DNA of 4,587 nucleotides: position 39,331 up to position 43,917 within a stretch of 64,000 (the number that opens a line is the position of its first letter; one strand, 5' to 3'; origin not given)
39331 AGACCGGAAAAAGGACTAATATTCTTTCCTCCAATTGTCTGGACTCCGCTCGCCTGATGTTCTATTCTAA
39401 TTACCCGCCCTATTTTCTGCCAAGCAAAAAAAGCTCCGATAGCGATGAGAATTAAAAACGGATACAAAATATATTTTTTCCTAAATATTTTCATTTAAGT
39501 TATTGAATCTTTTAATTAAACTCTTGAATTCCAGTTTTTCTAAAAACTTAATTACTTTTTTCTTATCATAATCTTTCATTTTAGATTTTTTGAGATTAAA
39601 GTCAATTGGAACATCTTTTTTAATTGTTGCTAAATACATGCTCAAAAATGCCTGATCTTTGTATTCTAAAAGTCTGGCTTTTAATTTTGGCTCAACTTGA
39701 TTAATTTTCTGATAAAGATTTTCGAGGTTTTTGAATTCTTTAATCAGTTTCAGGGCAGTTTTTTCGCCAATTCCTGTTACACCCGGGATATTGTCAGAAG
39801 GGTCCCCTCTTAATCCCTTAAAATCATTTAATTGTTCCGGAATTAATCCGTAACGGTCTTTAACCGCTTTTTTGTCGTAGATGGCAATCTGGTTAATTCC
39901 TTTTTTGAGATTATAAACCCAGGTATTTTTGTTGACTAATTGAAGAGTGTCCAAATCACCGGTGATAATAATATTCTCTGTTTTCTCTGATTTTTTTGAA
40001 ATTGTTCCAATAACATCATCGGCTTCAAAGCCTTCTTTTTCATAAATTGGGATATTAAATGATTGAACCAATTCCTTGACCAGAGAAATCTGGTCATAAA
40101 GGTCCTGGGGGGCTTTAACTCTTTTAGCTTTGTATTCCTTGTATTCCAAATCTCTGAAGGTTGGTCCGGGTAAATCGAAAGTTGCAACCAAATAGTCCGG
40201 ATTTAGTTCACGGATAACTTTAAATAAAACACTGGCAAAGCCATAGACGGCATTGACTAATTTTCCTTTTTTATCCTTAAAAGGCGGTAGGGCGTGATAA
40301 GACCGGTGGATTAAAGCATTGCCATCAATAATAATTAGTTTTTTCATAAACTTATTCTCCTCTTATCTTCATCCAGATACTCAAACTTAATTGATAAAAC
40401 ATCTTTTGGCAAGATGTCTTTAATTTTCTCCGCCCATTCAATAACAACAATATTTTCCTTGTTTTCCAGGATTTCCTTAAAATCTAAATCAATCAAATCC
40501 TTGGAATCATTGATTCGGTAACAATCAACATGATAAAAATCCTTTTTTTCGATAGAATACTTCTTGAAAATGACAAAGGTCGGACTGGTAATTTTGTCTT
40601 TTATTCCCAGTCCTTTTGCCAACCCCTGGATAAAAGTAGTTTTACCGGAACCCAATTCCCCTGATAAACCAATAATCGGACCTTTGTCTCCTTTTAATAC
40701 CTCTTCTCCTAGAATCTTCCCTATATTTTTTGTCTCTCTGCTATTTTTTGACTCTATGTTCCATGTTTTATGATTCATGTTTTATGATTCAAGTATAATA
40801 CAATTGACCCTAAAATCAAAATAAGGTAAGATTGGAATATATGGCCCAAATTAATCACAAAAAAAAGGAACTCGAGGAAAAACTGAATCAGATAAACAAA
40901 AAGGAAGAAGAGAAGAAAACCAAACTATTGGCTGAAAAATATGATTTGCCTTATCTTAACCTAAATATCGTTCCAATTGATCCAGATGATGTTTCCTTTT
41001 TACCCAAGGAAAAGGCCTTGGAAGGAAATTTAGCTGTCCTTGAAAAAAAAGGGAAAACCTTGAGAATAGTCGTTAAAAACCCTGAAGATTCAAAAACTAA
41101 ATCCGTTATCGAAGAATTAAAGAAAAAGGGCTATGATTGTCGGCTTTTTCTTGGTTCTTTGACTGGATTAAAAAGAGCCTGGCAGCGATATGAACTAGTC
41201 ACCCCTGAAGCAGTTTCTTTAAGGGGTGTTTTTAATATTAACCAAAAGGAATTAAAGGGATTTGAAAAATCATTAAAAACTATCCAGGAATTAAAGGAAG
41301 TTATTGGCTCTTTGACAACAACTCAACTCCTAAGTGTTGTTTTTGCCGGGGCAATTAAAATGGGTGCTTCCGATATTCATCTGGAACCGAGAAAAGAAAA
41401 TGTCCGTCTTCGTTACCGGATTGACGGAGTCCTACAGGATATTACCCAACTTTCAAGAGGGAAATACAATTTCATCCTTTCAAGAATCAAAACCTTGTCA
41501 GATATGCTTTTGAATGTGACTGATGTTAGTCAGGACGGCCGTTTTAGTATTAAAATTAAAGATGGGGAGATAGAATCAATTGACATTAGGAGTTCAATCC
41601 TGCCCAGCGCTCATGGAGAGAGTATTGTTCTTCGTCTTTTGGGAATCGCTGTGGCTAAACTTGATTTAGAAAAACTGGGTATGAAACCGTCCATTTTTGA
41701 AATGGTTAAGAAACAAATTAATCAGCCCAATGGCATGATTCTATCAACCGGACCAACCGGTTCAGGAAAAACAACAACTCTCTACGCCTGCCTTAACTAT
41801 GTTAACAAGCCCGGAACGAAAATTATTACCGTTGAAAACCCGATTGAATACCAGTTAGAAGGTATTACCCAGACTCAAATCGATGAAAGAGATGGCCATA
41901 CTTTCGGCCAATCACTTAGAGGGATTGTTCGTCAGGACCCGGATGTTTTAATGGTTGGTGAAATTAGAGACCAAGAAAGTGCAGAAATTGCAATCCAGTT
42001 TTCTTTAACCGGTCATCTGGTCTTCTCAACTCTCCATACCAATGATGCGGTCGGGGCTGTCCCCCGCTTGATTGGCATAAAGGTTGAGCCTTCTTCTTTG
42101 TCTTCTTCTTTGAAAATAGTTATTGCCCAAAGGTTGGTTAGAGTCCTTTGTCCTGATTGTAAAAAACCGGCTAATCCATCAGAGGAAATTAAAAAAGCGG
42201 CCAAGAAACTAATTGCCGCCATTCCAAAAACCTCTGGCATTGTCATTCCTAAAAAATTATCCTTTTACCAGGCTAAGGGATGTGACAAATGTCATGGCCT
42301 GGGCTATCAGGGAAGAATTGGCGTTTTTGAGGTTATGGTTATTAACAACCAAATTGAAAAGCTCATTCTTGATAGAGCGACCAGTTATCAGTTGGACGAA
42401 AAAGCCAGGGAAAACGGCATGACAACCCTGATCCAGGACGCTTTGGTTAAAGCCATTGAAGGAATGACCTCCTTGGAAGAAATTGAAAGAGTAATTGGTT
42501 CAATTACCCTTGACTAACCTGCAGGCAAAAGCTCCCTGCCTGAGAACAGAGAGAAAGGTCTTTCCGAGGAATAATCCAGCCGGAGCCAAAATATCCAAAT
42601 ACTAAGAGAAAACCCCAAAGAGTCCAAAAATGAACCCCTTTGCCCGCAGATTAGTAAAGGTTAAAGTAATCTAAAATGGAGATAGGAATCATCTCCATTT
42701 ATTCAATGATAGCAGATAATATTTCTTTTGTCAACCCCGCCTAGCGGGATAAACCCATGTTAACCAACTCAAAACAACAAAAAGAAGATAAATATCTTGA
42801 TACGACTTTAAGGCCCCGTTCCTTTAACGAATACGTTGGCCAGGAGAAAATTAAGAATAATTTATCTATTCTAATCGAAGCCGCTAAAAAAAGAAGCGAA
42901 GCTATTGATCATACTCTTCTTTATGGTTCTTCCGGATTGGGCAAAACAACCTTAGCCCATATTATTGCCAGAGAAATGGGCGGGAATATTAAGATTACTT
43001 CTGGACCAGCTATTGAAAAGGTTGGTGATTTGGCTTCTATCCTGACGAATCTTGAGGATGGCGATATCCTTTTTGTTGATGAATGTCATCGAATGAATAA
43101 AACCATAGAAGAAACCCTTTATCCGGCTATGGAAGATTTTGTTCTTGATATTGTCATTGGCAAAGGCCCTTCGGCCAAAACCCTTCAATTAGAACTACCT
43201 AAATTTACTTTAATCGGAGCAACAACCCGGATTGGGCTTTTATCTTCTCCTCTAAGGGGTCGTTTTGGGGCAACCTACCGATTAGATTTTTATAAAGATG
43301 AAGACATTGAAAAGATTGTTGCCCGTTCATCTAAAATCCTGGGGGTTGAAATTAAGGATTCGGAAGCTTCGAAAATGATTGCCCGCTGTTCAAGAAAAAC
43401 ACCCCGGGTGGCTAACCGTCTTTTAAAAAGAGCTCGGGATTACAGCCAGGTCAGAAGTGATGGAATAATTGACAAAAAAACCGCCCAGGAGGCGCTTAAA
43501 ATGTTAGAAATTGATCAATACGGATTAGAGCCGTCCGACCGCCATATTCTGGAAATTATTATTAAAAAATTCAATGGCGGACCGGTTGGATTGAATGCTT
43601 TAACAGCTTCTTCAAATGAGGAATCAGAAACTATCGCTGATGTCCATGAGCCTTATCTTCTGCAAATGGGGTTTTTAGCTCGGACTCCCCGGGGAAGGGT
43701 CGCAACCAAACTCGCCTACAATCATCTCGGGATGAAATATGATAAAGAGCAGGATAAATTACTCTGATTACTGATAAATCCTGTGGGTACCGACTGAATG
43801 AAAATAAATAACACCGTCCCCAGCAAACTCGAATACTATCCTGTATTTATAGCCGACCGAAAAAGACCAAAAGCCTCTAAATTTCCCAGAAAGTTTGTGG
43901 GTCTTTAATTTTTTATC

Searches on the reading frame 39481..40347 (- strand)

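Call 72: search_protein_families(library=pfam, proteins=[window:39481-40347:-], max_evalue=0.0001)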
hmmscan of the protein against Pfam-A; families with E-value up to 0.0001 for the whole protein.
window:39481-40347:- (288 aa): 2 families
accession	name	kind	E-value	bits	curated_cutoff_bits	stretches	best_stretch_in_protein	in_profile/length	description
PF02739.22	5_3_exonuc_N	-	4.2e-53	179.9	34.3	1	3-167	1-164/164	5'-3' exonuclease, N-terminal resolvase-like domain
PF01367.25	5_3_exonuc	-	2.7e-33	114.8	40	1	170-262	3-96/97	5'-3' exonuclease, C-terminal SAM fold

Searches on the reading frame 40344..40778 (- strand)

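Call 72: search_protein_families(library=pfam, proteins=[window:40344-40778:-], max_evalue=0.0001)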
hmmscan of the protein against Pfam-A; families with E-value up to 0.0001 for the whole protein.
window:40344-40778:- (144 aa): 1 family
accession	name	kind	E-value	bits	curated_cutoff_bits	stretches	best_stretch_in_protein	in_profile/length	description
PF02367.23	TsaE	-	4.3e-38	130.6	26.6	1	11-142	2-128/128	Threonylcarbamoyl adenosine biosynthesis protein TsaE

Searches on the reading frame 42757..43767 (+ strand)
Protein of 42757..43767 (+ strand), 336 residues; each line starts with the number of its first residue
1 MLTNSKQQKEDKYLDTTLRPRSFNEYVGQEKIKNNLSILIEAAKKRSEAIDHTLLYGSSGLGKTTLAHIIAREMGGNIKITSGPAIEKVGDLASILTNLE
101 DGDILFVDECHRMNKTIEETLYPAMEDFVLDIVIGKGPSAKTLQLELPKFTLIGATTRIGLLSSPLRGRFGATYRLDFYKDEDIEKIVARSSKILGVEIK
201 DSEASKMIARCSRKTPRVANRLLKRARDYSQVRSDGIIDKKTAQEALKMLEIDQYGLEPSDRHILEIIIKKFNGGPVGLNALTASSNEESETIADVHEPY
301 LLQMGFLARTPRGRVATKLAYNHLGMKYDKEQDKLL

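Call 72: search_protein_families(library=pfam, proteins=[window:42757-43767:+], max_evalue=0.0001)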
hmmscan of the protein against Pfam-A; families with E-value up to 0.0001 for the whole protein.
window:42757-43767:+ (336 aa): 5 families
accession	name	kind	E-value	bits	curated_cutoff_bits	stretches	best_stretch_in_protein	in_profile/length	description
PF05496.18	RuvB_N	-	2.5e-76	255.3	27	1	18-176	1-159/159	Holliday junction DNA helicase RuvB P-loop domain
PF17864.7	AAA_lid_4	-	4e-26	91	27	1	179-253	1-74/74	RuvB AAA lid domain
PF05491.19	RuvB_C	-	8.2e-24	83.8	24.7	1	254-324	1-71/72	RuvB C-terminal winged helix domain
PF00004.35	AAA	-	4.9e-18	66.3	21.2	1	54-175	2-128/131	ATPase family associated with various cellular activities (AAA)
PF07728.20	AAA_5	-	1.2e-06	29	22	1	52-170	1-139/139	AAA domain (dynein-related subfamily)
